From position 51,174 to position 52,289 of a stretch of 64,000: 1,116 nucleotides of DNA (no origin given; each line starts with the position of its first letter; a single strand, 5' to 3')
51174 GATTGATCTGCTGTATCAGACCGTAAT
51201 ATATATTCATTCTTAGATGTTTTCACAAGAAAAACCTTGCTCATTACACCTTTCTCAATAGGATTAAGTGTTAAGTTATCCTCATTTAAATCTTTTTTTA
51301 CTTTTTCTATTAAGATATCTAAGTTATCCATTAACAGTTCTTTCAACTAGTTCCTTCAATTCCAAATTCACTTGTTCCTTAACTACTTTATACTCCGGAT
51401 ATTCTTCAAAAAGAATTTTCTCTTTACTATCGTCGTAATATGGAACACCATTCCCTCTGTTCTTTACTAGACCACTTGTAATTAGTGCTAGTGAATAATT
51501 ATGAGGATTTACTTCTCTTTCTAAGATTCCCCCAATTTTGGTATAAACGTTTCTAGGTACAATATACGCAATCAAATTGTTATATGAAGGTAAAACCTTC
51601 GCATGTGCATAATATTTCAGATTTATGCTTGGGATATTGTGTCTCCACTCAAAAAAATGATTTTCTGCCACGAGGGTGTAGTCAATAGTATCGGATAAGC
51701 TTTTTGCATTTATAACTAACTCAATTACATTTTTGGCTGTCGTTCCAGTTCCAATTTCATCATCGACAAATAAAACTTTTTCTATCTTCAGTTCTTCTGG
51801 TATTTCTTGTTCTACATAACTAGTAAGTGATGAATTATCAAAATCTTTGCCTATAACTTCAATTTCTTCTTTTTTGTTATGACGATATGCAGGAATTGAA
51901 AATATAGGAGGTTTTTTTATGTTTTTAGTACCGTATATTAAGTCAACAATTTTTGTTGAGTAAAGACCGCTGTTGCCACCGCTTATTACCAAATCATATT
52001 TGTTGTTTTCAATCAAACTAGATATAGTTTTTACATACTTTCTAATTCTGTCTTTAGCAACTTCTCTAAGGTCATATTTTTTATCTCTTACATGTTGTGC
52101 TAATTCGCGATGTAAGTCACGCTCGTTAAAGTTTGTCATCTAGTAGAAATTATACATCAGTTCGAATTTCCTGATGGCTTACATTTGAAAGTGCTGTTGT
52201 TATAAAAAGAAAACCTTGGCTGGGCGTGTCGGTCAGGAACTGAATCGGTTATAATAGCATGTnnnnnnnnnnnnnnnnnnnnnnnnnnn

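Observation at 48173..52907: Cassette of unknown function bracketed by direct-repeat paralogs: unknown 374-aa protein, APH-like kinase and PRTase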

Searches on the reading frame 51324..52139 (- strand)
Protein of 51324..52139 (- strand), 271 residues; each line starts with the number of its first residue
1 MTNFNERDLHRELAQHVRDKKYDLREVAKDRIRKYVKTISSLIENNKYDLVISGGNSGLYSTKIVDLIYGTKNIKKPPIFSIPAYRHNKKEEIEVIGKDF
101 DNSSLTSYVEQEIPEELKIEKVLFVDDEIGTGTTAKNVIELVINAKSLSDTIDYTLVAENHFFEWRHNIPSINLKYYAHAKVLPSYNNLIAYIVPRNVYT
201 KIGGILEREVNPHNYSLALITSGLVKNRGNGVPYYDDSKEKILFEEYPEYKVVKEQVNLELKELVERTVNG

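Call 3: search_protein_families(library=pfam, proteins=[window:51324-52139:-], max_evalue=0.1)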
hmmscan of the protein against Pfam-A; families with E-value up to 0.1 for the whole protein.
window:51324-52139:- (271 aa): 6 families
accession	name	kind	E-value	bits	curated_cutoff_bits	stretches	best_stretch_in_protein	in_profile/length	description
PF24390.1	PRTase-CE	-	0.00015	22.1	27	1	2-149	6-127/253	PRTase-CE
PF00156.33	Pribosyltran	-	0.0025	17.6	26.3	1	106-146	74-114/158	Phosphoribosyl transferase domain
PF15609.12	PRTase_2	-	0.0032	17.5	28.8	1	120-145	120-145/188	Phosphoribosyl transferase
PF23571.1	GH3_M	-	0.038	14.5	23.6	0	37-82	28-72/75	GH3 family central domain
PF03938.19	OmpH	-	0.052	14.2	32.4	0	26-66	91-132/141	Outer membrane protein (OmpH-like)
PF25109.1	HAD_PNKP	-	0.08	13.5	27.6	0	13-63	12-62/143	Polynucleotide kinase PNKP phosphatase domain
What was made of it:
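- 51324..52139 (-): 271-aa type-I PRTase-like protein. It overlaps the kinase start by 8 nt. Sub-threshold Pfam hits: PRTase-CE 1.5e-4, Pribosyltran 2.5e-3 (call 3).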

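Call 7: search_protein_families(library=ncbifam, proteins=[window:51324-52139:-], max_evalue=0.1)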
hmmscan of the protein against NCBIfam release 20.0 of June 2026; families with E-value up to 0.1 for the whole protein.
window:51324-52139:- (271 aa): 5 families
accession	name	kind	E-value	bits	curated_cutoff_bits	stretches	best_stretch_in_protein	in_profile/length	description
NF006613.0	PRK09177.1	equivalog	0.0016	18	138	1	26-146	11-113/159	xanthine phosphoribosyltransferase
TIGR00182.1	plsX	equivalog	0.0034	16.6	243.4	1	12-86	57-131/337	phosphate acyltransferase PlsX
NF006328.0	PRK08558.1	equivalog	0.0043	16.7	184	0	118-147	175-204/238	adenine phosphoribosyltransferase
NF002636.0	PRK02304.1-5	equivalog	0.042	13.3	125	1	118-162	116-158/176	adenine phosphoribosyltransferase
TIGR01090.1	apt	equivalog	0.043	13.9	185.85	1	118-161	108-149/169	adenine phosphoribosyltransferase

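Call 8: search_protein_families(library=padloc, proteins=[window:51324-52139:-], max_evalue=0.1)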
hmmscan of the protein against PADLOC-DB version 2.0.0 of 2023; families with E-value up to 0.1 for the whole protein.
window:51324-52139:- (271 aa): 5 families
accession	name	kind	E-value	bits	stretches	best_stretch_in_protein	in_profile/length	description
PDLC02931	PRTase_III-A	-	8.3e-06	23.6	1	109-164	126-182/267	-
PDLC02935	PRTase_III-A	-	0.00018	19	1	68-145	108-154/290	-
PDLC04787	PDC-S01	-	0.0022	14.9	1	30-70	102-142/412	-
PDLC02934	PRTase_III-A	-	0.0042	14.1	1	2-147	30-151/393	-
PDLC02933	PRTase_III-A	-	0.014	13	1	116-148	122-154/368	-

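Call 17: find_homologous_proteins(query=window:51324-52139:-)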
Query window:51324-52139:- (271 aa): 13 proteins with E <= 0.001 among 1008 candidates.
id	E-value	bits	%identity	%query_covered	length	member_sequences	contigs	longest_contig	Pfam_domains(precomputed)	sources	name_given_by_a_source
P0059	1.2e-172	590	100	100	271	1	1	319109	-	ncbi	-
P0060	1.0e-106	374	65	100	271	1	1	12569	-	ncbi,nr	ncbi:phosphoribosyltransferase [bacterium]|nr:phosphoribosyltransferase [bacterium]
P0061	4.7e-41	159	34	97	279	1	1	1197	-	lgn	-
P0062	6.2e-41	159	32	98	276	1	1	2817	-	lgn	-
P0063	1.9e-40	157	33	95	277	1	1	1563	-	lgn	-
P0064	4.2e-40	156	37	95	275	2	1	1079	-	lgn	-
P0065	3.7e-37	146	35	96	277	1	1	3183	-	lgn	-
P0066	5.0e-37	146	35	95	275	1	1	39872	-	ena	-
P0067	2.2e-36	144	32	86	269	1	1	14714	-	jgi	jgi:hypothetical protein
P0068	7.1e-36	142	32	97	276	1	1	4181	-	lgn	-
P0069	5.6e-34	136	32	95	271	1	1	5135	-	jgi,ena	jgi:hypothetical protein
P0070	4.8e-33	133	33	97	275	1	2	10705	-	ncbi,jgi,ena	-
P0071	1.3e-32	131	32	95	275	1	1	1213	-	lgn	-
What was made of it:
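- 51324..52139 (-): 13 relatives found (call 17).
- The family is very rare: 13 clusters at 90% identity among 5.8 billion proteins (call 17).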

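Call 18: find_encoding_contigs(protein=P0060, flank=10000, max_places=2)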
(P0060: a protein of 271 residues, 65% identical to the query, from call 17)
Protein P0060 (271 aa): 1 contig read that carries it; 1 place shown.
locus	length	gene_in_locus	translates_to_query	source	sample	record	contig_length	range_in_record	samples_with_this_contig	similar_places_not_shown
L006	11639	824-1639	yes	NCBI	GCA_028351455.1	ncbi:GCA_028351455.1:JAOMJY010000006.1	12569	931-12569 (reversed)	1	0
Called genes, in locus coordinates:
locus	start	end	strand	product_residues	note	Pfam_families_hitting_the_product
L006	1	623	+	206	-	PF00990:GGDEF, PF22335:Cas10-Cmr2_palm2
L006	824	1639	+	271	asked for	-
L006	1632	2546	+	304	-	PF01636:APH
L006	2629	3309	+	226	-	PF18933:PsbP_2 (weak)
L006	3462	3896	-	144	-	PF00293:NUDIX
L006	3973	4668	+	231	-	PF03734:YkuD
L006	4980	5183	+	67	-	-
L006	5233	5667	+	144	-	-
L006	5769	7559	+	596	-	PF00664:ABC_membrane, PF00005:ABC_tran, PF02463:SMC_N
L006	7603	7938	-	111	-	-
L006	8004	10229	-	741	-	PF12679:ABC2_membrane_2, PF12698:ABC2_membrane_3, PF12730:ABC2_membrane_4 (weak), PF23357:DUF7088, PF09822:ABC_transp_aux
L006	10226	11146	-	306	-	PF00005:ABC_tran, PF13304:AAA_21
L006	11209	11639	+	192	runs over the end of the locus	PF06560:GPI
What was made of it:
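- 51324..52139 (-): 65% identical ortholog with the same overlap in L006 (call 18).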

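Call 19: find_encoding_contigs(protein=P0066, flank=8000, max_places=2)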
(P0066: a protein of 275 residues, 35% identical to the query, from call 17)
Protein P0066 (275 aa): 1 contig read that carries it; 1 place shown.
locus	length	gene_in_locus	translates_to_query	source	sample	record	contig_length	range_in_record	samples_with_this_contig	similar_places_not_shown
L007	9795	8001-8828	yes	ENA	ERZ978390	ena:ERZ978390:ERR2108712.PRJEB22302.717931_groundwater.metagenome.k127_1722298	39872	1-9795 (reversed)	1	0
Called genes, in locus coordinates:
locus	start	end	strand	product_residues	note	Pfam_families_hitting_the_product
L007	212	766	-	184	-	-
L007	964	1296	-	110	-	PF04977:DivIC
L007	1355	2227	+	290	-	PF13495:Phage_int_SAM_4, PF02899:Phage_int_SAM_1, PF00589:Phage_integrase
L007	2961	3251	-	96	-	PF05635:23S_rRNA_IVP, PF22296:bAvd (weak)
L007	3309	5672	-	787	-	PF26449:DUF8128, PF02534:T4SS-DNA_transf (faint), PF01935:DUF87, PF10412:TrwB_AAD_bind (weak), PF12696:TraG-D_C (faint)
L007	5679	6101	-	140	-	-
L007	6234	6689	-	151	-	-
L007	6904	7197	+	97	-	-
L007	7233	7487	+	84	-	PF04255:DUF433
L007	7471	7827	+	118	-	PF18478:PIN_10 (weak), PF18480:DUF5615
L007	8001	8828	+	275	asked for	-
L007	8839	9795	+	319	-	?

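Call 20: find_encoding_contigs(protein=P0067, flank=8000, max_places=2)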
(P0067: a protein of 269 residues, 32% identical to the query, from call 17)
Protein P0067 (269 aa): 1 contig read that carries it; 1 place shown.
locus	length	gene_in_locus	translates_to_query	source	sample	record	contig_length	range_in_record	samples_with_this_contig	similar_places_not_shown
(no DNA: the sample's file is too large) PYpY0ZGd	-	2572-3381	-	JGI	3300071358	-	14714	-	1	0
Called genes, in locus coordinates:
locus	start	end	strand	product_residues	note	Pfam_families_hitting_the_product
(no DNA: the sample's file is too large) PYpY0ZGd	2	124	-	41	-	?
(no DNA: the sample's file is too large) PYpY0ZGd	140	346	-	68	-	PF00137:ATP-synt_C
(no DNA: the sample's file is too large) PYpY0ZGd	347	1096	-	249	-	PF00119:ATP-synt_A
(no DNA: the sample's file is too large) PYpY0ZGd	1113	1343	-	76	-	-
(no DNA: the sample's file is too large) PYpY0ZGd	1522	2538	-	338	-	PF11899:DUF3419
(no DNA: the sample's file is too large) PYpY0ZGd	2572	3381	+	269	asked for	-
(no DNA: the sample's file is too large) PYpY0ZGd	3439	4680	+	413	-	-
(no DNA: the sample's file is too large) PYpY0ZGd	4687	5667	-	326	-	-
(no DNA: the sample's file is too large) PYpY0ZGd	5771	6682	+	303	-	-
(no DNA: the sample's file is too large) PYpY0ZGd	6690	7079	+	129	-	-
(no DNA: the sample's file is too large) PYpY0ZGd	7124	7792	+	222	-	PF13624:SurA_N_3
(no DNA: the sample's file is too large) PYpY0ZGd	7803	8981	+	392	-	-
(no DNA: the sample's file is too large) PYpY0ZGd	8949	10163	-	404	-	PF02812:ELFV_dehydrog_N, PF00208:ELFV_dehydrog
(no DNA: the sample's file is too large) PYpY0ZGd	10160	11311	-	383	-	PF00390:malic, PF03949:Malic_M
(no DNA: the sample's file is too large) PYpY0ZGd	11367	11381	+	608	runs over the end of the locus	PF00456:Transketolase_N, PF13292:DXP_synthase_N, PF02779:Transket_pyr, PF02780:Transketolase_C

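Call 21: search_protein_families(library=pfam, proteins=[L007:8839-9795:+, L006:1632-2546:+, L006:2629-3309:+, L006:824-1639:+, L007:8001-8828:+], max_evalue=0.01)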
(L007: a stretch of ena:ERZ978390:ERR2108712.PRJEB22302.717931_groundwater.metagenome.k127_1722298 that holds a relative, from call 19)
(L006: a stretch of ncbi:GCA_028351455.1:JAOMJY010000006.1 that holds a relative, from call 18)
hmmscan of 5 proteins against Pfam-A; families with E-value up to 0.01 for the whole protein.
L007:8839-9795:+ (319 aa): 10 families
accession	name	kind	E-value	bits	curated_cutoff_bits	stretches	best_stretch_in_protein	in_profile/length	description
PF01078.27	Mg_chelatase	-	2.1e-56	191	20.3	1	193-319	1-127/207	Magnesium chelatase, subunit ChlI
PF13541.12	ChlI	-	6.7e-48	162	27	1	20-142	1-121/121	Subunit ChlI of Mg-chelatase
PF05362.19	Lon_C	-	1.6e-07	31.6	21.1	1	57-154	88-189/205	Lon protease (S16) C-terminal proteolytic domain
PF00158.32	Sigma54_activat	-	2.9e-05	24.2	20.2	0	285-314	80-109/168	Sigma-54 interaction domain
PF07728.20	AAA_5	-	0.00058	20.3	22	1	216-318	1-86/139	AAA domain (dynein-related subfamily)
PF13191.12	AAA_16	-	0.00078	20.4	32.6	1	205-238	14-48/167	AAA ATPase domain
PF13401.12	AAA_22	-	0.007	17.1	27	0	216-256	7-48/130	AAA domain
PF20720.3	nSTAND3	-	0.0073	16.4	27.2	0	204-234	8-37/155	Novel STAND NTPase 3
PF00004.35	AAA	-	0.0086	17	21.2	0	217-234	1-18/131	ATPase family associated with various cellular activities (AAA)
PF05496.18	RuvB_N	-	0.0094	16.2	27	0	195-234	7-53/159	Holliday junction DNA helicase RuvB P-loop domain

L006:1632-2546:+ (304 aa): 1 family
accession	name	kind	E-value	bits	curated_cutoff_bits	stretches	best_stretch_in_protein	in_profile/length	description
PF01636.29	APH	-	3.4e-20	73.3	23.2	1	22-232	2-209/239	Phosphotransferase enzyme family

L006:2629-3309:+ (226 aa): 1 family
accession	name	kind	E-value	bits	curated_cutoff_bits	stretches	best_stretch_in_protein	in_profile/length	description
PF18933.6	PsbP_2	-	6e-08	33.3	27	1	28-223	5-184/184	PsbP-like protein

L006:824-1639:+ (271 aa): 2 families
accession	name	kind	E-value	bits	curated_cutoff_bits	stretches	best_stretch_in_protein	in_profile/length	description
PF15609.12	PRTase_2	-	0.0016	18.5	28.8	1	118-146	118-146/188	Phosphoribosyl transferase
PF00156.33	Pribosyltran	-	0.0024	17.6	26.3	1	102-148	78-115/158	Phosphoribosyl transferase domain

L007:8001-8828:+ (275 aa): 0 families
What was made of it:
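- On APH phosphotransferase family (PF01636): The L006 ortholog scores 73.3 bits (call 21).
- In L006 the pair is followed by a PsbP-like gene instead (calls 18, 21).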

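Call 22: find_encoding_contigs(protein=P0070, flank=8000, max_places=2)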
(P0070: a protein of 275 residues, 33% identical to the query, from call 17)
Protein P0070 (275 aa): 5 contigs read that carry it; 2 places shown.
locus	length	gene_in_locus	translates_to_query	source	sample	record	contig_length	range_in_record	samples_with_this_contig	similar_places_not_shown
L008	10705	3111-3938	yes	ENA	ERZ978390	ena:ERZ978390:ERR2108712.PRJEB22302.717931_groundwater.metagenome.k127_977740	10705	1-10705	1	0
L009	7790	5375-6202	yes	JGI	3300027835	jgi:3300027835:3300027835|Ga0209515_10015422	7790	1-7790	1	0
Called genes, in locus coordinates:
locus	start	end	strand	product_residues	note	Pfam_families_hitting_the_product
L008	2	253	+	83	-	?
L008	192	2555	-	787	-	PF26449:DUF8128, PF02534:T4SS-DNA_transf (faint), PF01935:DUF87, PF10412:TrwB_AAD_bind (weak), PF12696:TraG-D_C (weak)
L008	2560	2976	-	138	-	-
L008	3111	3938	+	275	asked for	-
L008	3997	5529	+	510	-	PF13541:ChlI, PF05362:Lon_C (weak), PF00158:Sigma54_activat (weak), PF00493:MCM (faint), PF01078:Mg_chelatase, PF07728:AAA_5, PF13335:Mg_chelatase_C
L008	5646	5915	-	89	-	PF11950:DUF3467 (weak)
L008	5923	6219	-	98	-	PF01844:HNH (faint)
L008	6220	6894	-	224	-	PF00717:Peptidase_S24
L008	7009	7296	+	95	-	-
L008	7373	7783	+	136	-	PF03852:Vsr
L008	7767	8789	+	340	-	PF00145:DNA_methylase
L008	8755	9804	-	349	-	-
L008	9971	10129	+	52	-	PF04255:DUF433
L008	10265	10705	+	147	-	?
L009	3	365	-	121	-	?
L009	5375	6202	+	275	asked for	-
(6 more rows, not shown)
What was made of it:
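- Some distant PRTase relatives lie in islands rich in mobile or defence-type genes: integrase, TraG/DUF87 ATPase, PIN, HNH, Vsr and a DNA methylase (calls 19, 22).
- Tried and rejected: Some distant PRTase relatives neighbour a gene with ComM-type Mg-chelatase domains (calls 19, 21, 22).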

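Call 23: find_encoding_contigs(protein=P0069, flank=8000, max_places=2)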
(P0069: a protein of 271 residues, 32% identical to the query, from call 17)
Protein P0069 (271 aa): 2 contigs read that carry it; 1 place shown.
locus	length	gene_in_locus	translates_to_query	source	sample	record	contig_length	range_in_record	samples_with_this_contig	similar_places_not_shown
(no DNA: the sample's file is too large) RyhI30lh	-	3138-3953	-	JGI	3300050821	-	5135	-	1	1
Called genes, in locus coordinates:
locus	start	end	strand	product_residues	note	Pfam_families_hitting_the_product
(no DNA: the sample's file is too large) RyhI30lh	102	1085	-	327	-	-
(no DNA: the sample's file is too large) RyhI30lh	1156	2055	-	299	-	PF00491:Arginase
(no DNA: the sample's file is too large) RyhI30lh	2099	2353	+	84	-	-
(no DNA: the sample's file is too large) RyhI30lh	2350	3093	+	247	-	-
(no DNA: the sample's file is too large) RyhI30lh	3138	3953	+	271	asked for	-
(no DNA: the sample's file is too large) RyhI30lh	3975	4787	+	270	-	PF00480:ROK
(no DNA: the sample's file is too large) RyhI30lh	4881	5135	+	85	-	?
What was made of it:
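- One distant PRTase relative is followed by a ROK-family gene (call 23).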

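Call 30: search_solved_structures(query=A4, max_evalue=10, show_alignments=2)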
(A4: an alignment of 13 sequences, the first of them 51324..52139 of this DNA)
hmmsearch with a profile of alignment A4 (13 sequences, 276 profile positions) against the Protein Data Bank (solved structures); distinct sequences matched with E-value up to 10: 5.
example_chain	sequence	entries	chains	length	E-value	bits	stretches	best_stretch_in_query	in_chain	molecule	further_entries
4qq0_A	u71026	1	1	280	0.12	14.8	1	38-149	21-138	Adenylate cyclase-like protein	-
4p81_A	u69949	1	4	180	0.17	14.4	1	26-144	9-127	Ancestral PyrR protein (Orange)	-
4p80_A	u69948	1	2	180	0.3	13.5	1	26-147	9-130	Ancestral PyrR protein (Green)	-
1non_A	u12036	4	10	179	0.79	12.1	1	29-141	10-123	PyrR bifunctional protein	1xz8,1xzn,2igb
5yw2_A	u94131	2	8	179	1.1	11.7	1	112-148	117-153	Adenine phosphoribosyltransferase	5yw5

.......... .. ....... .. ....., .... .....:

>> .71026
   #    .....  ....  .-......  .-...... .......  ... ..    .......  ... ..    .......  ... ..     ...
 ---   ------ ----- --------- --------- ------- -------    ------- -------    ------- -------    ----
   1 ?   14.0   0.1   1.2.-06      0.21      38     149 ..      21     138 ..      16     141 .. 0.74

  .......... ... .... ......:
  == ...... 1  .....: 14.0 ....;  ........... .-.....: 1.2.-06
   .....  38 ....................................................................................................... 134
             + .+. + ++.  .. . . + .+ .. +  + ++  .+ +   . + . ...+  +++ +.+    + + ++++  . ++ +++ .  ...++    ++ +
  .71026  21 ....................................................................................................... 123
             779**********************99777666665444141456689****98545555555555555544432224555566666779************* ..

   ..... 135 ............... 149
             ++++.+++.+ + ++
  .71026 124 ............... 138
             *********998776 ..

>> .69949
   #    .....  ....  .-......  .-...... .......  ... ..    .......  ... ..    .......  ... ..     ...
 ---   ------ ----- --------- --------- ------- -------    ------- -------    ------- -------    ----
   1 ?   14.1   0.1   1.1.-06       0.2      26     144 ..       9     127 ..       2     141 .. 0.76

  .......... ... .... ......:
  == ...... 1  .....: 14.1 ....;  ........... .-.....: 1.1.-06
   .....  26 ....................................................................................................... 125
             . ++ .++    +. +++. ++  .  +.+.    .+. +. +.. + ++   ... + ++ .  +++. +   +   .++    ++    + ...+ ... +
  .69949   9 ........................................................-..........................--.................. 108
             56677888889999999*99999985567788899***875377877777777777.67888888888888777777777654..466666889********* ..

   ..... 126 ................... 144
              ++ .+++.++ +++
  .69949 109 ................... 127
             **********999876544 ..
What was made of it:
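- Weak matches to xanthine and adenine PRTases and to PyrR (calls 7, 30).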

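Call 35: find_related_loci(query=A4, collection=genome_contigs, flank=8000)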
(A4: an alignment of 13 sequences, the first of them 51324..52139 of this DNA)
Query A4 (271 aa) in genome_contigs; peptide patterns used: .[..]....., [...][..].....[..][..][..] (x = any residue, [..] = any of these).
288 stretches matched a pattern; 9 encode a relative of the query (tblastn E <= 1e-3); 8 distinct loci.
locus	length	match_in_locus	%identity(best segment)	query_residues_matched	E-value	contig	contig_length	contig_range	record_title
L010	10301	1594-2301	38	25-269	1e-49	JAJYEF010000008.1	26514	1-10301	MAG: bacterium isolate DBS1-1.bin22 NODE_2885_length_26514_cov_3.950165, whole genome shotgun sequence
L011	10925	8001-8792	31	6-270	9e-44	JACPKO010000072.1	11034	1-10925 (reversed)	MAG: Candidatus Daviesbacteria bacterium isolate NC_groundwater_496_Ag_S-0.1um_39_16 S35_SO-1_scaffold_277166, whole gen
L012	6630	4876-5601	31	25-270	2e-37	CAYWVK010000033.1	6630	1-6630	MAG TPA_asm: uncultured Gammaproteobacteria bacterium isolate SRP192927_co6_216 genome assembly, contig: NODE_31581_leng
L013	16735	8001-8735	30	23-270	1e-37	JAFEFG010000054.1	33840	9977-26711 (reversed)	MAG: Proteobacteria bacterium isolate SZAS LIN-12 LIN-403__54__length-33840, whole genome shotgun sequence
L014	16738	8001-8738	30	17-269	5e-36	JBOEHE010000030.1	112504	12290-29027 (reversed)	MAG: Arenicella sp. isolate PBSgam11 PBS13d_contig_901, whole genome shotgun sequence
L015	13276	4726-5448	34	25-269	5e-43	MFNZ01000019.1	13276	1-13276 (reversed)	MAG: Candidatus Levybacteria bacterium RIFCSPHIGHO2_02_FULL_37_13 rifcsphigho2_02_scaffold_17604, whole genome shotgun s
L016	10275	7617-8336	36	26-270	2e-42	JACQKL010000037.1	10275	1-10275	MAG: Candidatus Levyibacteriota bacterium isolate NC_groundwater_1176_Ag_S-0.1um_36_263 S_p1_S3_coassembly_k141_1855700,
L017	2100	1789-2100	38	19-125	4e-13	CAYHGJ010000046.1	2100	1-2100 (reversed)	MAG TPA_asm: uncultured Candidatus Saccharibacteria bacterium isolate ERP119705_co13_11 genome assembly, contig: NODE_77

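Call 63: find_related_loci(query=A4, collection=viral_contigs, flank=5000)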
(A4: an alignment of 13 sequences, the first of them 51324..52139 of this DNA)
Query A4 (271 aa) in viral_contigs; peptide patterns used: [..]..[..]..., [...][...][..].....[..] (x = any residue, [..] = any of these).
61 stretches matched a pattern, but none encodes a relative of the query by tblastn (E <= 1e-3).

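Call 68: search_protein_families(library=pfam, alignment_id=A4, max_evalue=0.1)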
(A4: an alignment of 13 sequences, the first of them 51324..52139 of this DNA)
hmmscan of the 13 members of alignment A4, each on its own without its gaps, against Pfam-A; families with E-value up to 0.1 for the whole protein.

A. member 1, window:51324-52139:- (271 aa): 6 families
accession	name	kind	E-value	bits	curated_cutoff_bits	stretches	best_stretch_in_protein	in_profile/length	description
PF24390.1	PRTase-CE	-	0.00015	22.1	27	1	2-149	6-127/253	PRTase-CE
PF00156.33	Pribosyltran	-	0.0025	17.6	26.3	1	106-146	74-114/158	Phosphoribosyl transferase domain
PF15609.12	PRTase_2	-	0.0032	17.5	28.8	1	120-145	120-145/188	Phosphoribosyl transferase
PF23571.1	GH3_M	-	0.038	14.5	23.6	0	37-82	28-72/75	GH3 family central domain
PF03938.19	OmpH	-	0.052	14.2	32.4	0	26-66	91-132/141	Outer membrane protein (OmpH-like)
PF25109.1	HAD_PNKP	-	0.08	13.5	27.6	0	13-63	12-62/143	Polynucleotide kinase PNKP phosphatase domain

B. families by the number of members that match (of 13 scanned): 8 families
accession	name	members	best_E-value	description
PF00156.33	Pribosyltran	5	0.00054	Phosphoribosyl transferase domain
PF15609.12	PRTase_2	4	0.0016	Phosphoribosyl transferase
PF24390.1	PRTase-CE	2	0.00015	PRTase-CE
PF07746.16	LigA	1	0.024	Aromatic-ring-opening dioxygenase LigAB, LigA subunit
PF23571.1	GH3_M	1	0.038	GH3 family central domain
PF03938.19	OmpH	1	0.052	Outer membrane protein (OmpH-like)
PF17961.7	Big_8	1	0.079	Bacterial Ig domain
PF25109.1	HAD_PNKP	1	0.08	Polynucleotide kinase PNKP phosphatase domain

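Call 75: find_related_loci(query=A4, collection=metagenome_contigs, flank=4000)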
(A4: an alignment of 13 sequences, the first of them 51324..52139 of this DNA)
Query A4 (271 aa) in metagenome_contigs; peptide patterns used: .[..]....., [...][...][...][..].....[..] (x = any residue, [..] = any of these).
600 stretches matched a pattern (row limit reached: there are more); 9 encode a relative of the query (tblastn E <= 1e-3); 9 distinct loci.
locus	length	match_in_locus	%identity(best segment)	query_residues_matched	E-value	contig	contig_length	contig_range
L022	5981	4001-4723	34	25-269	2e-43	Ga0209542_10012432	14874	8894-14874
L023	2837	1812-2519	36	25-265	2e-42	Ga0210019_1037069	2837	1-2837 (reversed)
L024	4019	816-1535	35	26-270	8e-42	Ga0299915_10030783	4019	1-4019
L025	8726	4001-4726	34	25-269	1e-41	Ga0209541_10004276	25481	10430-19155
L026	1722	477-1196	33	25-269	1e-41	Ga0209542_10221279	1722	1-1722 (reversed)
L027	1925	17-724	32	25-269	1e-40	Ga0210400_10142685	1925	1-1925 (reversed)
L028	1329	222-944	29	25-269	5e-38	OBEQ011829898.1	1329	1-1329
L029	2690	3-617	33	60-269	1e-33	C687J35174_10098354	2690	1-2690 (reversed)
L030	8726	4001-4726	35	25-269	1e-42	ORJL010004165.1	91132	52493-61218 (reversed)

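Call 84: search_dna_similar(query=window:51324-52139:-, collection=plasmids, mode=protein, max_evalue=0.001, max_rows=10)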
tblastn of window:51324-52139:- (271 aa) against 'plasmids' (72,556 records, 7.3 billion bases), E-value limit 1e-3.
No match.
